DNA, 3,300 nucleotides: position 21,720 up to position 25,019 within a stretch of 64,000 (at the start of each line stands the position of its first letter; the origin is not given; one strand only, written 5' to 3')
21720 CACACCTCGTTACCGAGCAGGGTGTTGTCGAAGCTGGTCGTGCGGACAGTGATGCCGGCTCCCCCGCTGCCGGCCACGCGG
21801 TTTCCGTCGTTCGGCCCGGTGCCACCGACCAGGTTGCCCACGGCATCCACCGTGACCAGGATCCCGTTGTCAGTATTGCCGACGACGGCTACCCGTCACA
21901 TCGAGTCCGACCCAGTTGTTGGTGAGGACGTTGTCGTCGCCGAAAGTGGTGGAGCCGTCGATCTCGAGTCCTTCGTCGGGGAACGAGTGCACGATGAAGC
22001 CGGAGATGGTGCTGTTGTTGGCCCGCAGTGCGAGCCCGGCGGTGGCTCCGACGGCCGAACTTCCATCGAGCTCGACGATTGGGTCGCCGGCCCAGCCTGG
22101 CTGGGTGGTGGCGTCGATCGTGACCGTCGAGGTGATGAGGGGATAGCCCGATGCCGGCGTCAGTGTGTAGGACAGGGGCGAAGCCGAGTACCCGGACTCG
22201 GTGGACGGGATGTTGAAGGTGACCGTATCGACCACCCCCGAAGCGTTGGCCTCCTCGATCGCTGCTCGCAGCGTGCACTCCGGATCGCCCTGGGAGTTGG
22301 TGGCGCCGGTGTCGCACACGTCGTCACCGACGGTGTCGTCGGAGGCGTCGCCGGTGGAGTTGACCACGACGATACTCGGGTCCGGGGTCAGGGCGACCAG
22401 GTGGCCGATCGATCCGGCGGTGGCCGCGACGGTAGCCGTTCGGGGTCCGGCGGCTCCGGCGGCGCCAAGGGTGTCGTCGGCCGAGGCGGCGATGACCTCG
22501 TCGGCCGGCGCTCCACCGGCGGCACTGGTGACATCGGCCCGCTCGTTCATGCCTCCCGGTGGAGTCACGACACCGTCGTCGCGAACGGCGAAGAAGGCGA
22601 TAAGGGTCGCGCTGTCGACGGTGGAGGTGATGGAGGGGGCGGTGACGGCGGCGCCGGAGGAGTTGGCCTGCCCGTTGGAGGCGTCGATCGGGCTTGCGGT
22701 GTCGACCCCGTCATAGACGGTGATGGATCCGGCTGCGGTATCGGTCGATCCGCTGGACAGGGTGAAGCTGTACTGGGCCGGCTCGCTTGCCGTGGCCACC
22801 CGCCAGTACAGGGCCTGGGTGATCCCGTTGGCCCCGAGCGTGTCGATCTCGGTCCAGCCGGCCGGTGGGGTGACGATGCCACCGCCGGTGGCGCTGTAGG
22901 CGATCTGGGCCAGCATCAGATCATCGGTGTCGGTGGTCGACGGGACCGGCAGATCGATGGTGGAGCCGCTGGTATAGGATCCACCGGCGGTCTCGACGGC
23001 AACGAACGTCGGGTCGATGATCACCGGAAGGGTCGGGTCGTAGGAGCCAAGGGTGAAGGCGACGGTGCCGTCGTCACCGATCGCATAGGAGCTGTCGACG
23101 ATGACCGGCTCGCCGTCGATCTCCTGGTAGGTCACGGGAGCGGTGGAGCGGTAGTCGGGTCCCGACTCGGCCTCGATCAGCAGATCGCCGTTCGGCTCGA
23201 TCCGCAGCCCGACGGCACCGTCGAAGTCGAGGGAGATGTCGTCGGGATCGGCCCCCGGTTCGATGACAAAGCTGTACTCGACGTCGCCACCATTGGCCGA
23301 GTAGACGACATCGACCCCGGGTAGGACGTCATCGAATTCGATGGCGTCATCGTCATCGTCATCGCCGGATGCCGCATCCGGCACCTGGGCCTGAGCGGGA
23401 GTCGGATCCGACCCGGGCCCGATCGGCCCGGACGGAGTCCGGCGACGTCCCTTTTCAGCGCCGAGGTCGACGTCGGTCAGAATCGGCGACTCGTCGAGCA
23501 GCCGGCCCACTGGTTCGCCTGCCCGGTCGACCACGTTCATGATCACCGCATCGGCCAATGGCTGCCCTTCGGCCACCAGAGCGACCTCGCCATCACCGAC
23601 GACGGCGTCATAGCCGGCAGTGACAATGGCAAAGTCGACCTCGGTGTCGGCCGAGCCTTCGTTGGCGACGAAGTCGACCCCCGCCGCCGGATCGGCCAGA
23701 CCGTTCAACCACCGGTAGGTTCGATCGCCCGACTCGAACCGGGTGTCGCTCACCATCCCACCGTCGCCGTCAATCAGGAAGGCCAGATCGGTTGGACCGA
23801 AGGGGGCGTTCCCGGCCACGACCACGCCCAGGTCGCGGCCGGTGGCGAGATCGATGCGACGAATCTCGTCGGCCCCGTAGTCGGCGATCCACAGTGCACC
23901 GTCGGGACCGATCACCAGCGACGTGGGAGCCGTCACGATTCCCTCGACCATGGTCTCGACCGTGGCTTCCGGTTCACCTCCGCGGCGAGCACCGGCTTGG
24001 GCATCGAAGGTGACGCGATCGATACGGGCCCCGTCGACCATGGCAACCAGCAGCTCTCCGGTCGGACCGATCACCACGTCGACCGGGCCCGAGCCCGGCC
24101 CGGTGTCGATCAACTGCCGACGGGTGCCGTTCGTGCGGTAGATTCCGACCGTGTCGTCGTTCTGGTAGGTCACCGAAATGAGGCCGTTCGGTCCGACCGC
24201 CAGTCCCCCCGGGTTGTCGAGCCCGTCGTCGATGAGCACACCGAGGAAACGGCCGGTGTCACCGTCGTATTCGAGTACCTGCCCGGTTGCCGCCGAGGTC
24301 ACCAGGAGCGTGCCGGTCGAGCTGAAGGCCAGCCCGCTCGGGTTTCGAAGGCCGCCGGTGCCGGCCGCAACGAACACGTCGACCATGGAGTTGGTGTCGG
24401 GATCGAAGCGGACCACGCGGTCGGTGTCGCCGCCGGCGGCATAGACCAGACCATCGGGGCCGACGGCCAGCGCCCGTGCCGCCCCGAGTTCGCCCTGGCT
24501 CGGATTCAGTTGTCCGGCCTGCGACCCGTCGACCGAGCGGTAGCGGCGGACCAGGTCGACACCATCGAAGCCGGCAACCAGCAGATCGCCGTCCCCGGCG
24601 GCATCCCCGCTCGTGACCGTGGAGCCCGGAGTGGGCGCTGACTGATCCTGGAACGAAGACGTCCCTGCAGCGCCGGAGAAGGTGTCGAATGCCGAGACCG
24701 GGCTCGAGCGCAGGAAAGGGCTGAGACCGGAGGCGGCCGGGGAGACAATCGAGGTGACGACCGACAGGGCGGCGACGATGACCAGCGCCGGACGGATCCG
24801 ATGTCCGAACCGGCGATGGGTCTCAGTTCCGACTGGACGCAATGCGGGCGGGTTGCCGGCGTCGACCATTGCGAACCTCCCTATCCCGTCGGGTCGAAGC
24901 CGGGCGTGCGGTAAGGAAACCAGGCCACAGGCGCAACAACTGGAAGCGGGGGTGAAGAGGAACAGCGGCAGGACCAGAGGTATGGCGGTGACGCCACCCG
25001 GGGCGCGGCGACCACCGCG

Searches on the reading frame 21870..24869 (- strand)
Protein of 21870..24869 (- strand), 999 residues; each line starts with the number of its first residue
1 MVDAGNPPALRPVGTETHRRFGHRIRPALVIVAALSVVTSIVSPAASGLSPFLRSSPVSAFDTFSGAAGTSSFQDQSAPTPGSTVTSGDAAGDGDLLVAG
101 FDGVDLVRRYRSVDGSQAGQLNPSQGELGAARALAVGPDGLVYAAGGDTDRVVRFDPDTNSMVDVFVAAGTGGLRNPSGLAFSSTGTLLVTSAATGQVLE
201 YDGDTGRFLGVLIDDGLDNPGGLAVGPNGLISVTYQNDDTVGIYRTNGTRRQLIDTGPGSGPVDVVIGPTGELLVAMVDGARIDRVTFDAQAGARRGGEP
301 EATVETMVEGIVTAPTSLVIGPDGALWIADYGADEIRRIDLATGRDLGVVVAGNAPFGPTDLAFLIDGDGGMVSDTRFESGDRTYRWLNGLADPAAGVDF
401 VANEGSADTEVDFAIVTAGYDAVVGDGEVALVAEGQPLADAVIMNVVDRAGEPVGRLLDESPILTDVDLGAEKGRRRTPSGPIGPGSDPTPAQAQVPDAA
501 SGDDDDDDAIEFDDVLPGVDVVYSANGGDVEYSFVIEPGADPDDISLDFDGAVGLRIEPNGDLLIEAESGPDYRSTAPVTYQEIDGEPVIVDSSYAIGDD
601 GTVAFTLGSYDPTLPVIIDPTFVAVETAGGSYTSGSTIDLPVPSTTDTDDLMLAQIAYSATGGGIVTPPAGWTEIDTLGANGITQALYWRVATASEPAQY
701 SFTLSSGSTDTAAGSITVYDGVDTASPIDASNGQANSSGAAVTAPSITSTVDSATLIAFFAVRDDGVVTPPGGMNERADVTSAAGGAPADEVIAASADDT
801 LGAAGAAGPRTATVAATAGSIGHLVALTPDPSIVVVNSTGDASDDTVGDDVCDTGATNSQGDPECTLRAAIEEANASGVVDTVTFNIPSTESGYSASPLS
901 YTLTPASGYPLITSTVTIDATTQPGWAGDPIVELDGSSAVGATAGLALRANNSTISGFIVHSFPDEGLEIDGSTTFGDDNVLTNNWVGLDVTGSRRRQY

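Call 5: search_protein_families(library=pfam, proteins=[window:21870-24869:-], max_evalue=0.01)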
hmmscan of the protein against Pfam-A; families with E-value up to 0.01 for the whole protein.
window:21870-24869:- (999 aa): 6 families
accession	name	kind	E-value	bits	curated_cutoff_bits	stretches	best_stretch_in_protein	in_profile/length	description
PF25778.1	DUF7948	-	8.8e-31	108.1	27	1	509-621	104-214/214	Domain of unknown function (DUF7948)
PF24684.1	Vgb_lyase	-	2.7e-10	40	50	1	177-341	15-167/290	Virginiamycin B lyase family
PF01436.27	NHL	-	4.8e-08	33.1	20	0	315-332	4-21/28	NHL repeat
PF08450.18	SGL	-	4e-05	23.8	26.3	0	129-208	134-216/246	SMP-30/Gluconolactonase/LRE-like region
PF25021.1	TEN_NHL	-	0.0011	18.5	27.1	0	312-339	329-356/357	Teneurin NHL domain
PF24814.1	WD40_Prp19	-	0.0023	17.5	320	1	130-200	137-203/281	Prp19 WD40 domain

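Call 6: search_protein_families(library=ncbifam, proteins=[window:21870-24869:-], max_evalue=0.01)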
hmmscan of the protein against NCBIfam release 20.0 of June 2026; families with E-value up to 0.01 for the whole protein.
window:21870-24869:- (999 aa): 3 families
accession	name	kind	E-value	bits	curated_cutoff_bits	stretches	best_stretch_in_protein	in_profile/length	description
TIGR03606.1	non_repeat_PQQ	subfamily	0.00013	20.9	434.55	0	311-346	28-63/454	glucose/sorbosone family PQQ-dependent dehydrogenase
TIGR04214.1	CSLREA_Nterm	domain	0.00072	19.4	25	1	835-875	2-27/27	CSLREA domain-containing protein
NF000022.1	stregra_B_VgbA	exception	0.0056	15.8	600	0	224-340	63-168/299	streptogramin B lyase Vgb(A)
